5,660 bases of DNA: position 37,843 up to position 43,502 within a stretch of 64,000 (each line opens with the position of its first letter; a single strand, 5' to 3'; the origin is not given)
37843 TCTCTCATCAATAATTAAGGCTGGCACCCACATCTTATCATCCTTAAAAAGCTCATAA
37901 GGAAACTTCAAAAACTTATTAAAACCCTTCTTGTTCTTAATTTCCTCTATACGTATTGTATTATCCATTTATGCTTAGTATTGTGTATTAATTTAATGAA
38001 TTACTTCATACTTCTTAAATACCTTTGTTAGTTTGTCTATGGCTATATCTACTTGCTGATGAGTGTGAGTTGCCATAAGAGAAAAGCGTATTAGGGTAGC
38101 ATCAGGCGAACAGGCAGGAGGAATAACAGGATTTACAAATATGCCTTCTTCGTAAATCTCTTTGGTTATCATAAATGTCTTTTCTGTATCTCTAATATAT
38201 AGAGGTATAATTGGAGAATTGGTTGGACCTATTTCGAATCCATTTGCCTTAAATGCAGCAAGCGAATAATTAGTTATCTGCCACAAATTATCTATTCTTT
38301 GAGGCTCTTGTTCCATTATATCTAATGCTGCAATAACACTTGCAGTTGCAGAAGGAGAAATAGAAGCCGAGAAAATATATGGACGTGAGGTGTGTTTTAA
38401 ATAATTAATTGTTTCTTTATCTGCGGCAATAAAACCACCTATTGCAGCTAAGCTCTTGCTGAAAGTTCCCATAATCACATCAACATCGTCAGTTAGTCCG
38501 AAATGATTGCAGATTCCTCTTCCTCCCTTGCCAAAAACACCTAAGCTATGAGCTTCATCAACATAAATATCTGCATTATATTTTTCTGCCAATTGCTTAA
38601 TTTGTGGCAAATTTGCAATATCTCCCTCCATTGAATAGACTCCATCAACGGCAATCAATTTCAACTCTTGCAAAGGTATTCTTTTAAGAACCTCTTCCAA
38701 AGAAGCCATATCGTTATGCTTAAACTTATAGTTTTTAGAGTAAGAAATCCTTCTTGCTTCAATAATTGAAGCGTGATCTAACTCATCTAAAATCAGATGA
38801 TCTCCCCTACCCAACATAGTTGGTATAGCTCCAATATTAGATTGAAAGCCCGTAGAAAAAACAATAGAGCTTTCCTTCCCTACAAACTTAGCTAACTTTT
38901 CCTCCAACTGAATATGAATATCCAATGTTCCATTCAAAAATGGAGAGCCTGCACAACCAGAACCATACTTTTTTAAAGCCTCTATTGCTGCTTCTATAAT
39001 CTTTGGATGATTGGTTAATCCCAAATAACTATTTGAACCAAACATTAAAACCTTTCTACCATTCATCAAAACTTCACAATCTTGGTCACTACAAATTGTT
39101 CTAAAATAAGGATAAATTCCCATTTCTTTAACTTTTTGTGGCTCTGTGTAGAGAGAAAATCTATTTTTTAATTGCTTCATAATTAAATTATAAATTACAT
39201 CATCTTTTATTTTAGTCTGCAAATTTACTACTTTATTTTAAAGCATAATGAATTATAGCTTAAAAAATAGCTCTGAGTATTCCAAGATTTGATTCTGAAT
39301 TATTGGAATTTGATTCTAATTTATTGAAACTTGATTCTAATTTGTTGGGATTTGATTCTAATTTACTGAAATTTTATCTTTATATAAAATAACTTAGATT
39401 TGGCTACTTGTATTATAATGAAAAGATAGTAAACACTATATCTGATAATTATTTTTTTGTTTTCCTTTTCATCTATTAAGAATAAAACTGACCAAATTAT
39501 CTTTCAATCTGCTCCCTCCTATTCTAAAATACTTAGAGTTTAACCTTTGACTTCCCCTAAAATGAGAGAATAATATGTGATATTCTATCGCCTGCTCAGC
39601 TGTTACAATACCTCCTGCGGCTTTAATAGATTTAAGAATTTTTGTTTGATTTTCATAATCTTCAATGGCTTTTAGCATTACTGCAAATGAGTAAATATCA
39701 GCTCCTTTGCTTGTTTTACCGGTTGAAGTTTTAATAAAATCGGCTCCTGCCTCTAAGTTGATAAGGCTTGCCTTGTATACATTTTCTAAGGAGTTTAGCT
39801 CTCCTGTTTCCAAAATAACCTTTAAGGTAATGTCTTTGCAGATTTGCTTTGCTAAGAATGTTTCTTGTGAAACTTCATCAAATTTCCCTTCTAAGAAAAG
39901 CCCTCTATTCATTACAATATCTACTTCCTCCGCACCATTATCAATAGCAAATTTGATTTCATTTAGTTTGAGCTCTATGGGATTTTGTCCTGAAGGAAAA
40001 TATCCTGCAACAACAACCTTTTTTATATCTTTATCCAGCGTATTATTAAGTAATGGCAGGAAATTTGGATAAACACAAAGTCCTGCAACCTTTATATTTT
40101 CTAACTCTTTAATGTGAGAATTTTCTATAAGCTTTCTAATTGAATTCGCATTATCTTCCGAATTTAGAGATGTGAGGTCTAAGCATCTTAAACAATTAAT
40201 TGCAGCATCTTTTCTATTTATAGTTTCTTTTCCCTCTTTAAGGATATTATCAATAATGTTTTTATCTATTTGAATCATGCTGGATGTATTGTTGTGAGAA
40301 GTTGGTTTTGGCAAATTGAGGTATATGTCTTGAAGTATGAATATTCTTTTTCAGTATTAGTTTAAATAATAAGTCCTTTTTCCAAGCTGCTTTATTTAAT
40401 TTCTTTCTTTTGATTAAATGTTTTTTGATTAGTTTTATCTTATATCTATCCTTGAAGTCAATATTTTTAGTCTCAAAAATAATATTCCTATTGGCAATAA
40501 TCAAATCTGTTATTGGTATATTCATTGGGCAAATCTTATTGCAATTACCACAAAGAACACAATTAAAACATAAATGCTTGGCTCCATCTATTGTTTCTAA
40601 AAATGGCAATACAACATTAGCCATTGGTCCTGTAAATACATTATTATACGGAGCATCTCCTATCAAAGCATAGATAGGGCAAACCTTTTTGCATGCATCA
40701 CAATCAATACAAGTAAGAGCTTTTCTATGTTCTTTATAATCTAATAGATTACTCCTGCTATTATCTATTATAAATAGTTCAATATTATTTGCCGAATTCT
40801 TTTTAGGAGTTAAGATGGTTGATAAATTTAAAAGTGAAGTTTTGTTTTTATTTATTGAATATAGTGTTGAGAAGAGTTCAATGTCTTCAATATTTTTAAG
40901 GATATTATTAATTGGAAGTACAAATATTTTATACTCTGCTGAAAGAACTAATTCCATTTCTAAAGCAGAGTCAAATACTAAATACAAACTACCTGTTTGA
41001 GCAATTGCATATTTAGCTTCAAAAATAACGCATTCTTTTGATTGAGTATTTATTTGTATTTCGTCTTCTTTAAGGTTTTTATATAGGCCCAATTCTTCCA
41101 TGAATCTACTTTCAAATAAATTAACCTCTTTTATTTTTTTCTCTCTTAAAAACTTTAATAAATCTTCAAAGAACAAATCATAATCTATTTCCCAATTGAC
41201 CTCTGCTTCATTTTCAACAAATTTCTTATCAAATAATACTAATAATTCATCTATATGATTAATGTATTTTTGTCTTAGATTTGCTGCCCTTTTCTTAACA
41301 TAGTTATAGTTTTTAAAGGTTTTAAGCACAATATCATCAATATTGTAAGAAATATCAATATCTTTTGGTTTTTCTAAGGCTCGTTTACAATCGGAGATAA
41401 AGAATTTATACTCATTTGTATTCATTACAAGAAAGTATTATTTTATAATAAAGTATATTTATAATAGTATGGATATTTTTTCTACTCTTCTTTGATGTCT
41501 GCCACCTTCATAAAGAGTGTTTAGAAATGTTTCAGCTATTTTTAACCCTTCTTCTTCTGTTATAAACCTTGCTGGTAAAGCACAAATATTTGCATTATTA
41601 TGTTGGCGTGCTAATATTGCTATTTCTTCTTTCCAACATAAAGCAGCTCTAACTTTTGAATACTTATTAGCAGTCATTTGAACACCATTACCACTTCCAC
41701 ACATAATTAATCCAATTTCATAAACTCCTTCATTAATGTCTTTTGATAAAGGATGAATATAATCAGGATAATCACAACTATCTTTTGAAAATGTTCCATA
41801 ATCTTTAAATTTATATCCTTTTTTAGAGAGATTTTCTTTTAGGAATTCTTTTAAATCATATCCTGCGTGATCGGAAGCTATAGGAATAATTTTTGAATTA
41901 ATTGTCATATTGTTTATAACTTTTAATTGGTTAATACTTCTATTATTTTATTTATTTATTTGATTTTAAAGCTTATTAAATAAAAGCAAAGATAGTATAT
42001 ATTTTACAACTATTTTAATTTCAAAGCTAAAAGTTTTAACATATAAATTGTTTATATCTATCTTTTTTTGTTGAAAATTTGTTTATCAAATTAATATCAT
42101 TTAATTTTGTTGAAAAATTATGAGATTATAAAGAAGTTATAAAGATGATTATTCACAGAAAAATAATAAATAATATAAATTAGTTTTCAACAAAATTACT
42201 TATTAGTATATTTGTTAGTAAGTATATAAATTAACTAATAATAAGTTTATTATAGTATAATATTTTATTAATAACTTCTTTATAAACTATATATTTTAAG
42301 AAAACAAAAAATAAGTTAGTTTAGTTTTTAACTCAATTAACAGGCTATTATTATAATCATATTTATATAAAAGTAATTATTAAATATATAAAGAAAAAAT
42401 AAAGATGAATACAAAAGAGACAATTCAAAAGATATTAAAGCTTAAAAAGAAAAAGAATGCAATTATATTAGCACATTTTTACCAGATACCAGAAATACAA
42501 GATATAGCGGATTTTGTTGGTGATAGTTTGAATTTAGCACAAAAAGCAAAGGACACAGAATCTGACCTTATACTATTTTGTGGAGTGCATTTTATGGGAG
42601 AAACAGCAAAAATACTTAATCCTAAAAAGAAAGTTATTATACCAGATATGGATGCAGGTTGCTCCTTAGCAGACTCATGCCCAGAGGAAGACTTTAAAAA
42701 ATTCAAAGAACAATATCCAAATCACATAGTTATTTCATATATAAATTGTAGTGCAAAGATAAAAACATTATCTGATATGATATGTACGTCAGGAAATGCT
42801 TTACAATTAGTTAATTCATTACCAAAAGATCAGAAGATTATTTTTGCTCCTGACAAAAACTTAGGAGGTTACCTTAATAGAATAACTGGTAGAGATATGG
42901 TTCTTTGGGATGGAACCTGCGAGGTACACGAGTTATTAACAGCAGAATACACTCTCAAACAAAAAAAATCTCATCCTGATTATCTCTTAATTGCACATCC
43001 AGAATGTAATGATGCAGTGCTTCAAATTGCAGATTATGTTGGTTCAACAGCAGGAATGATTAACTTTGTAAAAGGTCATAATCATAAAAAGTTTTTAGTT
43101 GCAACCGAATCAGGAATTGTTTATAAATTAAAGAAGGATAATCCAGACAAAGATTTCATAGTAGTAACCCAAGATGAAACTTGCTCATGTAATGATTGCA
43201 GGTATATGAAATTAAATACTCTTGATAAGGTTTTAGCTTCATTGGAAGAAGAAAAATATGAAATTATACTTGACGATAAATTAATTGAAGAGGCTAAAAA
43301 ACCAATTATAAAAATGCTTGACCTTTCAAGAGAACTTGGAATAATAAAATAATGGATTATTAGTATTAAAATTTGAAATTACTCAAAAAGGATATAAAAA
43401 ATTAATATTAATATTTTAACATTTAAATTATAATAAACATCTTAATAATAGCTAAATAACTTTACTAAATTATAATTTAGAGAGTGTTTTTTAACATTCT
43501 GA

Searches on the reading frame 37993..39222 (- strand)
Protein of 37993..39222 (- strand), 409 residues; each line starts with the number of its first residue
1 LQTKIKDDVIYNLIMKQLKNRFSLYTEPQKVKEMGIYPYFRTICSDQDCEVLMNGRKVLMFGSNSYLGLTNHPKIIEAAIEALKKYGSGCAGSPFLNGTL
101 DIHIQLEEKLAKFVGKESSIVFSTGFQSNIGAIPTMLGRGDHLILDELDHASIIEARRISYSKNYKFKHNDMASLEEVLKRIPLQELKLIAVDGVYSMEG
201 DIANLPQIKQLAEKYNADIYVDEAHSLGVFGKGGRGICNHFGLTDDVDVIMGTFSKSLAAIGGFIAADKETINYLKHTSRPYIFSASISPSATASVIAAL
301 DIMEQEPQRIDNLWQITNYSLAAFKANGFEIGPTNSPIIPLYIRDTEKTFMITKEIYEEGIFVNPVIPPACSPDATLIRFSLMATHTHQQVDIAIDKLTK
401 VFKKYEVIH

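Call 90: search_protein_families(library=pfam, proteins=[window:37993-39222:-], max_evalue=0.00001)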
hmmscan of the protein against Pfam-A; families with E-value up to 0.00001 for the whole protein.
window:37993-39222:- (409 aa): 3 families
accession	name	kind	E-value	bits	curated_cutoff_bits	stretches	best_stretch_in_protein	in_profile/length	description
PF00155.27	Aminotran_1_2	-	4.4e-57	194.4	19.7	1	57-398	2-361/361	Aminotransferase class I and II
PF00266.25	Aminotran_5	-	5.5e-08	32.6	21.5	1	97-227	39-180/371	Aminotransferase class-V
PF01212.27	Beta_elim_lyase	-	2.1e-07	31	27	1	105-278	36-222/288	Beta-eliminating lyase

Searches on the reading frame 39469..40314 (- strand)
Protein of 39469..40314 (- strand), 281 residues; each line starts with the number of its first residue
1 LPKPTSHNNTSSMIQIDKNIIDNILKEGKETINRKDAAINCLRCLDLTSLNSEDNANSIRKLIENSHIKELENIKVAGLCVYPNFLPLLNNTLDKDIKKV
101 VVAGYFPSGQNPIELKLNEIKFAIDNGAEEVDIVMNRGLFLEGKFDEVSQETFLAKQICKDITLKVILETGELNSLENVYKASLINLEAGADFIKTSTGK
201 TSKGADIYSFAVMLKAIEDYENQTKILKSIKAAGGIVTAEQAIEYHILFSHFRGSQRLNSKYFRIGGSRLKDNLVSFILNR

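Call 65: search_protein_families(library=pfam, proteins=[window:39469-40314:-], max_evalue=0.01)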
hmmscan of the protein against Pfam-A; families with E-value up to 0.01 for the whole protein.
window:39469-40314:- (281 aa): 1 family
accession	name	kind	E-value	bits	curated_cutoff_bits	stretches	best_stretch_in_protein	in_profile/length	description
PF01791.15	DeoC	-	2.1e-15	57.4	23.8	1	45-240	6-202/229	DeoC/LacD family aldolase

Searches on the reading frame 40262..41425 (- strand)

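Call 90: search_protein_families(library=pfam, proteins=[window:40262-41425:-], max_evalue=0.00001)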
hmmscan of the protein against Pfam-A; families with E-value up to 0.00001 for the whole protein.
window:40262-41425:- (387 aa): 4 families
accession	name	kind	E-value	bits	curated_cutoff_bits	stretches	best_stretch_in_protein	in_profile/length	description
PF13183.11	Fer4_8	-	2.2e-11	44.6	27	1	236-303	2-68/68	4Fe-4S dicluster domain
PF13534.11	Fer4_17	-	8.3e-09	36.3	22.2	1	239-303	2-60/61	4Fe-4S dicluster domain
PF13237.11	Fer4_10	-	3.6e-07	30.4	25.5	0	236-251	6-21/53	4Fe-4S dicluster domain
PF02589.21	LUD_dom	-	1.1e-06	28.9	22.6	1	74-207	37-164/189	LUD domain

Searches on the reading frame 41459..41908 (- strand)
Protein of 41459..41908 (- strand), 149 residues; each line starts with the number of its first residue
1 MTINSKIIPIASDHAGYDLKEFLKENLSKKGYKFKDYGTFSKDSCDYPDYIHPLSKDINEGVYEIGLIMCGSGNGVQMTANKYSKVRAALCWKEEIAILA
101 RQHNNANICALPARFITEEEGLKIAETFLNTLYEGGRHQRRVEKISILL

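Call 65: search_protein_families(library=pfam, proteins=[window:41459-41908:-], max_evalue=0.01)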
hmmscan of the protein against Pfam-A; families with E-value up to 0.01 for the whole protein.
window:41459-41908:- (149 aa): 1 family
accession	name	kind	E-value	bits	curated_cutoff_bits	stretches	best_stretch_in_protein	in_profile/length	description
PF02502.23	LacAB_rpiB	-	4.3e-53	179.4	24.7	1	8-145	1-138/138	Ribose/Galactose Isomerase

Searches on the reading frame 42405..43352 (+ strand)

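Call 90: search_protein_families(library=pfam, proteins=[window:42405-43352:+], max_evalue=0.00001)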
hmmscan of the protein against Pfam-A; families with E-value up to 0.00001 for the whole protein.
window:42405-43352:+ (315 aa): 1 family
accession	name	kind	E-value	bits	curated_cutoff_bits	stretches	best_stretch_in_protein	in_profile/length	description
PF02445.21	NadA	-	6.3e-120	400.2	27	1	8-306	1-295/295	Quinolinate synthetase A protein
